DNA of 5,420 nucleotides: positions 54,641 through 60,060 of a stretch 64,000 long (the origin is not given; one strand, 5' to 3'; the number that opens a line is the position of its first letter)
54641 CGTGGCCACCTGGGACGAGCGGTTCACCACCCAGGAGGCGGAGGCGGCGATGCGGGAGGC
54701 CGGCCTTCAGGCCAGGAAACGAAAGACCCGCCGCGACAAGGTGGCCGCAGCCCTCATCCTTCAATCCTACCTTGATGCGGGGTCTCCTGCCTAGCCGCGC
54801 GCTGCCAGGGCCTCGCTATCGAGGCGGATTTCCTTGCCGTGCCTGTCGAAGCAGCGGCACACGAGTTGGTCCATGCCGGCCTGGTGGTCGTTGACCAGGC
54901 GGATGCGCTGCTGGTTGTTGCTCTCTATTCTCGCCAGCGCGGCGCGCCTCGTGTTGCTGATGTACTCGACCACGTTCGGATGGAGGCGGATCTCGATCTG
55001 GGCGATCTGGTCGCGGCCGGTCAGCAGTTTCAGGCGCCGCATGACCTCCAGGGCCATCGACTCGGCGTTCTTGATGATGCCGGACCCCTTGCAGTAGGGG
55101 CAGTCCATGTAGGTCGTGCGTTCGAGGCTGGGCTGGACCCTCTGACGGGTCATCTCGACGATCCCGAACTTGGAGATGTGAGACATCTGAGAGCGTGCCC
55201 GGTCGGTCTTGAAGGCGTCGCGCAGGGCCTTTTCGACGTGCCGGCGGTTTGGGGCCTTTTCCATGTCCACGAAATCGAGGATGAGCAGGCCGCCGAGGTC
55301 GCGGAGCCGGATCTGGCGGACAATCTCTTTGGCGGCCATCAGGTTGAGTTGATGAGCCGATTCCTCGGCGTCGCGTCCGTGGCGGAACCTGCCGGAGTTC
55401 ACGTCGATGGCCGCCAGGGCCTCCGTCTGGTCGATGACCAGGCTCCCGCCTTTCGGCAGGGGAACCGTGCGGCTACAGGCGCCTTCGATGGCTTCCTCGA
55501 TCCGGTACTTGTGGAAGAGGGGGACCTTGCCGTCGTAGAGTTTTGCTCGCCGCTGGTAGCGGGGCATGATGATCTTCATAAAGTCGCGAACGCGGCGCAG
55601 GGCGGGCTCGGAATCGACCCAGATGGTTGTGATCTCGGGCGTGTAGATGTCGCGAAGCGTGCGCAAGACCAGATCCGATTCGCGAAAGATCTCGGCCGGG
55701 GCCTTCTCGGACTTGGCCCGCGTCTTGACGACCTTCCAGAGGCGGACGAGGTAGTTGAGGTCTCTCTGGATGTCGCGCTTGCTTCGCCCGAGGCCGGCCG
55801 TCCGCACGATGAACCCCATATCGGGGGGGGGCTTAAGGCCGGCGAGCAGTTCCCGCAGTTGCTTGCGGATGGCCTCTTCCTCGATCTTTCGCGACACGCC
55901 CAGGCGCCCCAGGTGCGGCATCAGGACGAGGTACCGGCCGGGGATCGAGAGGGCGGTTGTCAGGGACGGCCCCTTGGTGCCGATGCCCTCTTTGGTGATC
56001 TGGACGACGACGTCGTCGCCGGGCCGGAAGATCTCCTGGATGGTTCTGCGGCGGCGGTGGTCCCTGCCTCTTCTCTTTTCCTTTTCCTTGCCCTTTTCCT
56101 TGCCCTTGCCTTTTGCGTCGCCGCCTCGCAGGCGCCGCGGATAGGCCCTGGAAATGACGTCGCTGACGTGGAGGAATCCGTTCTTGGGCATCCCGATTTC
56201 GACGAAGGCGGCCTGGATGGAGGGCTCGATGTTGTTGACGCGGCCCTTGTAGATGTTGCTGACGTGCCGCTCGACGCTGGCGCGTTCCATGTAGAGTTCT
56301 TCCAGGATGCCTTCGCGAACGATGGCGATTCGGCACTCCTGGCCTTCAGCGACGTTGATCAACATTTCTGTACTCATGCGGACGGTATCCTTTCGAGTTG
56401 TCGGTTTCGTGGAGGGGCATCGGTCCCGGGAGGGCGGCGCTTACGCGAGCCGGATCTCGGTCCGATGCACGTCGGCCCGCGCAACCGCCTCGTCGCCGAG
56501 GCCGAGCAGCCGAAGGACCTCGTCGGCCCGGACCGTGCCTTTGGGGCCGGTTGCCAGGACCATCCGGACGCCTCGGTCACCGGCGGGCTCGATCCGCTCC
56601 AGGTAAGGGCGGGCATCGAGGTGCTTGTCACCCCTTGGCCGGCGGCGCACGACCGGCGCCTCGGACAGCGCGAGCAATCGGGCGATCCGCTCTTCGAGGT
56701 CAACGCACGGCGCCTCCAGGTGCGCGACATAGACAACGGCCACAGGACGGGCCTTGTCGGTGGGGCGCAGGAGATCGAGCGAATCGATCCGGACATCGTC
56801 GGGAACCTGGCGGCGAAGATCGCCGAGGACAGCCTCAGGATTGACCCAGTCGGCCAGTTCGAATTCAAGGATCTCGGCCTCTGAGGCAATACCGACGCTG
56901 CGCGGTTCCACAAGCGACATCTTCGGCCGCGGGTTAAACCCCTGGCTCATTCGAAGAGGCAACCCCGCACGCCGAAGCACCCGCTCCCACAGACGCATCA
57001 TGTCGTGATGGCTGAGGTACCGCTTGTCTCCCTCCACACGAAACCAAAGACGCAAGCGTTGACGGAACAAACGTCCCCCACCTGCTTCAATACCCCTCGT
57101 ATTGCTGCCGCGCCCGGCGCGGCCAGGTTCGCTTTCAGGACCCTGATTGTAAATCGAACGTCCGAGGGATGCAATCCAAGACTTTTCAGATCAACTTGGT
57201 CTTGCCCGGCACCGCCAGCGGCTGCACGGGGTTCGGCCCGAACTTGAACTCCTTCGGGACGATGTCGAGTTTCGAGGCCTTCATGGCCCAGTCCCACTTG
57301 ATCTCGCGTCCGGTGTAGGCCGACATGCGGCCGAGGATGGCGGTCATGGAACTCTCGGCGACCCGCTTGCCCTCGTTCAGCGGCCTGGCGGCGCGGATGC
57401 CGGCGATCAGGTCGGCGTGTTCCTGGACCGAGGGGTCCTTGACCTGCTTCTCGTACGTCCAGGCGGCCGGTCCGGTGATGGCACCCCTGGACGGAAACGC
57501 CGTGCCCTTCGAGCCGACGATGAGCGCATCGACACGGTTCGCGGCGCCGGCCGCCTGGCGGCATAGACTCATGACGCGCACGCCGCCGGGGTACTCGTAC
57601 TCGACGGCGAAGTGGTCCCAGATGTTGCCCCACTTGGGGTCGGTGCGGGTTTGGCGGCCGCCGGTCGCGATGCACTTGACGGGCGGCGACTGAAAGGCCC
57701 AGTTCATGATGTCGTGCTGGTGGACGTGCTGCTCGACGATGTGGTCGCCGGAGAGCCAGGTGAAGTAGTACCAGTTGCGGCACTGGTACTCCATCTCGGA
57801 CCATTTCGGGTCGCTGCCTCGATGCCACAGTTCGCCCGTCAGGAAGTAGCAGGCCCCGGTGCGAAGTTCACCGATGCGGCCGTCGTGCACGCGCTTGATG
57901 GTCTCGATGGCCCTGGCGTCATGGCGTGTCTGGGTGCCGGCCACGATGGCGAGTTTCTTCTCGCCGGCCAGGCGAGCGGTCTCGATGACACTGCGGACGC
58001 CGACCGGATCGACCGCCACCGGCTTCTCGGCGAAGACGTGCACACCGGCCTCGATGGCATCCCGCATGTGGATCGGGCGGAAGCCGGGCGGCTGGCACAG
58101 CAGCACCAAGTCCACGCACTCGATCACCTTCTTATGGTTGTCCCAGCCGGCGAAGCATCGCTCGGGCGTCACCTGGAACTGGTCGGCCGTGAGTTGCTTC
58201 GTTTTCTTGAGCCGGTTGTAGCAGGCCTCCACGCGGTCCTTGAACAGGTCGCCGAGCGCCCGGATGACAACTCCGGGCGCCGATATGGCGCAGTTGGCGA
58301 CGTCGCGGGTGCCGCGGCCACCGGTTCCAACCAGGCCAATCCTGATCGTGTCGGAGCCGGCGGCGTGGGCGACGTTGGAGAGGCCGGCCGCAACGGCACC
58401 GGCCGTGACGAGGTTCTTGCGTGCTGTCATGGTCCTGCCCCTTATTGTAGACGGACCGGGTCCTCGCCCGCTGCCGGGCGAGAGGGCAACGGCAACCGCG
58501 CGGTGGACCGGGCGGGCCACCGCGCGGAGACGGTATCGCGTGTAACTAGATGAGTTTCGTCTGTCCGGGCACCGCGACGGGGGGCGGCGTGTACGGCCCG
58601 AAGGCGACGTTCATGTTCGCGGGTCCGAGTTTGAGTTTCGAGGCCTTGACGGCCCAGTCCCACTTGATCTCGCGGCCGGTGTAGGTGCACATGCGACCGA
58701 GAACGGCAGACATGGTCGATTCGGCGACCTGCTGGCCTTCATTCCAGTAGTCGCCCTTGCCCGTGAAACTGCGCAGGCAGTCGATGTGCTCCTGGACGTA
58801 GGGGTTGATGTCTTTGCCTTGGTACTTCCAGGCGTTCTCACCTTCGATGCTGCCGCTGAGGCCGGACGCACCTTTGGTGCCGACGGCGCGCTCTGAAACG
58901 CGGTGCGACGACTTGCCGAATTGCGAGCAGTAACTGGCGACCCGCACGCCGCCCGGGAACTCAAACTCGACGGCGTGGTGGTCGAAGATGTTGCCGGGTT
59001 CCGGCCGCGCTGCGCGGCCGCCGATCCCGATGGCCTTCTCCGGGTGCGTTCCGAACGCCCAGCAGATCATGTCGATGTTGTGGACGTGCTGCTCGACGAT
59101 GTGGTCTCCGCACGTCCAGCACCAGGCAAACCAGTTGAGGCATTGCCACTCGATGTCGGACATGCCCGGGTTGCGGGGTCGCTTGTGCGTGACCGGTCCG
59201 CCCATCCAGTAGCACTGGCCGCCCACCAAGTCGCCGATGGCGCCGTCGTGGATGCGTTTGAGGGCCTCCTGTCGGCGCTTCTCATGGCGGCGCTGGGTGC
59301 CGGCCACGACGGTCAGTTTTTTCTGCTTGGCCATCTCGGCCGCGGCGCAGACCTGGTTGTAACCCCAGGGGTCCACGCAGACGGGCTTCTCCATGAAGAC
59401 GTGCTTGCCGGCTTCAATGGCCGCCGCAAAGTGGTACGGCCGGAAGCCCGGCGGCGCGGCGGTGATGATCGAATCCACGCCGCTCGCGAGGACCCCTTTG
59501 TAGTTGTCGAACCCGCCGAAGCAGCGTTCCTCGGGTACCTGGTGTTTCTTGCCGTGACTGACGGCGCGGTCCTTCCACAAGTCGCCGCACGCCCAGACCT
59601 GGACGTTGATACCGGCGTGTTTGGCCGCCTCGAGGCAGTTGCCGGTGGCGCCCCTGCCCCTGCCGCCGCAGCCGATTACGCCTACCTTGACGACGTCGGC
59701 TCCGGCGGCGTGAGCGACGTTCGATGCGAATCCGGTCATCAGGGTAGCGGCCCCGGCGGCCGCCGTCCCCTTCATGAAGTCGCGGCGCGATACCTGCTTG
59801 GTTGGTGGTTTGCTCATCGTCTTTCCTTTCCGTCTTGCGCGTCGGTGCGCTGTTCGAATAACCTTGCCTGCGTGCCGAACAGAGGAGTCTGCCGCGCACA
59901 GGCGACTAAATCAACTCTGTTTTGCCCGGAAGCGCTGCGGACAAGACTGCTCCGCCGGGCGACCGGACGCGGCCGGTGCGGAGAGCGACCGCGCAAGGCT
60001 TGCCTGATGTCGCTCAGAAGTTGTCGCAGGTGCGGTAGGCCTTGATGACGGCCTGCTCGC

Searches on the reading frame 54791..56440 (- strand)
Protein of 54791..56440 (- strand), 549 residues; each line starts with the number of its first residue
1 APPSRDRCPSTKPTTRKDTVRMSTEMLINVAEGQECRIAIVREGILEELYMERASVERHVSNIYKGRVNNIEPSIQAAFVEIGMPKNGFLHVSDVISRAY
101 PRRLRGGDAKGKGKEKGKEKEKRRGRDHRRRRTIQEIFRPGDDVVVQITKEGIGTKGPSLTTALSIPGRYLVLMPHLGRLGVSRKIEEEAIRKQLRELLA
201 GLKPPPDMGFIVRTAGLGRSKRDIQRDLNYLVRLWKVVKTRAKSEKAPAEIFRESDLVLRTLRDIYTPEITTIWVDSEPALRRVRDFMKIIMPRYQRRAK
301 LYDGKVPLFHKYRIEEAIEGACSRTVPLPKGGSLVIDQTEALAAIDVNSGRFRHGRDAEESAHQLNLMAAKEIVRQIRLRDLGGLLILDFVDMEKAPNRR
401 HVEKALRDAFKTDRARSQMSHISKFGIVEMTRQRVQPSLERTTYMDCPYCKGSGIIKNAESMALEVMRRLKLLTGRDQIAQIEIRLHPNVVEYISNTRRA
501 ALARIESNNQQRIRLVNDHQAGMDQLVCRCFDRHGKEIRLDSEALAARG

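Call 39: search_protein_families(library=pfam, proteins=[window:54791-56440:-], max_evalue=0.001)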
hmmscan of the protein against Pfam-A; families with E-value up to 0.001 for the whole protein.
window:54791-56440:- (549 aa): 3 families
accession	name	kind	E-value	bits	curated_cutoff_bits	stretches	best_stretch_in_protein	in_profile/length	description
PF10150.14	RNase_E_G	-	6.2e-97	324.7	25.5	1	165-435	1-270/270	Ribonuclease E/G family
PF20833.2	RNase_E_G_Thio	-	3.7e-19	69.1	26.8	1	447-525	2-80/86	RNase E/G, Thioredoxin-like domain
PF00575.29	S1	-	0.00016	22.4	22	1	62-151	6-62/74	S1 RNA binding domain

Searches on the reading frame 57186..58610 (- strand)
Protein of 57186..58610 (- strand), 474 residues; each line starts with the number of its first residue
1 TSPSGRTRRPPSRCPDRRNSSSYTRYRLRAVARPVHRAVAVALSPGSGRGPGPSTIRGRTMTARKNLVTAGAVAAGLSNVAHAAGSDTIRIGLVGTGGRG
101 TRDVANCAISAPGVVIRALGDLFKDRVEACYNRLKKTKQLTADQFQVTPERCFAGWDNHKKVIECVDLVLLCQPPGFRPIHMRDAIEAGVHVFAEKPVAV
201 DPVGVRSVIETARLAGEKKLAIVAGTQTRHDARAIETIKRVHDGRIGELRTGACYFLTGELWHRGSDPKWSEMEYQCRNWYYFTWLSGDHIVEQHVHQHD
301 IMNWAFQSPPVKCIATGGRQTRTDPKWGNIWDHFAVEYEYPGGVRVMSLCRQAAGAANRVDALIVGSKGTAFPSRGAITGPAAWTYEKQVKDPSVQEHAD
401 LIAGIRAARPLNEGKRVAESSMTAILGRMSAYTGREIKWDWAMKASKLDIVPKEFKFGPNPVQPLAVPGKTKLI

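Call 39: search_protein_families(library=pfam, proteins=[window:57186-58610:-], max_evalue=0.001)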
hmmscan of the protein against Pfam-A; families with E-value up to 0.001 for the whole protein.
window:57186-58610:- (474 aa): 3 families
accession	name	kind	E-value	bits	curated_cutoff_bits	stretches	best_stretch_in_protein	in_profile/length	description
PF01408.29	GFO_IDH_MocA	-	5.4e-12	46.9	24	1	89-216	1-113/120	Oxidoreductase family, NAD-binding Rossmann fold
PF22725.1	GFO_IDH_MocA_C3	-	1.7e-10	41.4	27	1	239-371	6-123/124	GFO/IDH/MocA C-terminal domain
PF02894.22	GFO_IDH_MocA_C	-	0.00046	20.5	22.9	1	273-372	30-128/218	Oxidoreductase family, C-terminal alpha/beta domain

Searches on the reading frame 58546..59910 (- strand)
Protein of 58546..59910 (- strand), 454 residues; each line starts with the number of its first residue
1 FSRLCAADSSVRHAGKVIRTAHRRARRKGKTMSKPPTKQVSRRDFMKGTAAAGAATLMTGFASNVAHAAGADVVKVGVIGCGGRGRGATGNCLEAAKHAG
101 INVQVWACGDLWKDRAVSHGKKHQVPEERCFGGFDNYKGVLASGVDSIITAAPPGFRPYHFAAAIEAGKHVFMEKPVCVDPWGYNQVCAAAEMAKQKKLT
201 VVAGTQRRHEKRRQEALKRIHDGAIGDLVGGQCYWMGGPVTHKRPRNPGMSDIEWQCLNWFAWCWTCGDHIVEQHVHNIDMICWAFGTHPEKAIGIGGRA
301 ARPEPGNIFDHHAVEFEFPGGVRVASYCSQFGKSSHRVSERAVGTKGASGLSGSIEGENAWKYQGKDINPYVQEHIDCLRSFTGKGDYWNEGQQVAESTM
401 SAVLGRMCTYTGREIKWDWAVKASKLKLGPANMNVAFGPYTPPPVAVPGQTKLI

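Call 39: search_protein_families(library=pfam, proteins=[window:58546-59910:-], max_evalue=0.001)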
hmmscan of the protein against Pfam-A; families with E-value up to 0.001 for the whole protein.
window:58546-59910:- (454 aa): 4 families
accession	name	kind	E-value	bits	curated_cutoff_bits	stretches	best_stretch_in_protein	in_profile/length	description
PF01408.29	GFO_IDH_MocA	-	1.8e-09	38.7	24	1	74-196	1-114/120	Oxidoreductase family, NAD-binding Rossmann fold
PF22725.1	GFO_IDH_MocA_C3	-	1.7e-08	34.9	27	1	214-348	2-122/124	GFO/IDH/MocA C-terminal domain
PF10518.14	TAT_signal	-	1.7e-07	31.2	22.7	1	40-58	2-20/21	TAT (twin-arginine translocation) pathway signal sequence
PF02894.22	GFO_IDH_MocA_C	-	0.00018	21.8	22.9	1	256-364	28-150/218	Oxidoreductase family, C-terminal alpha/beta domain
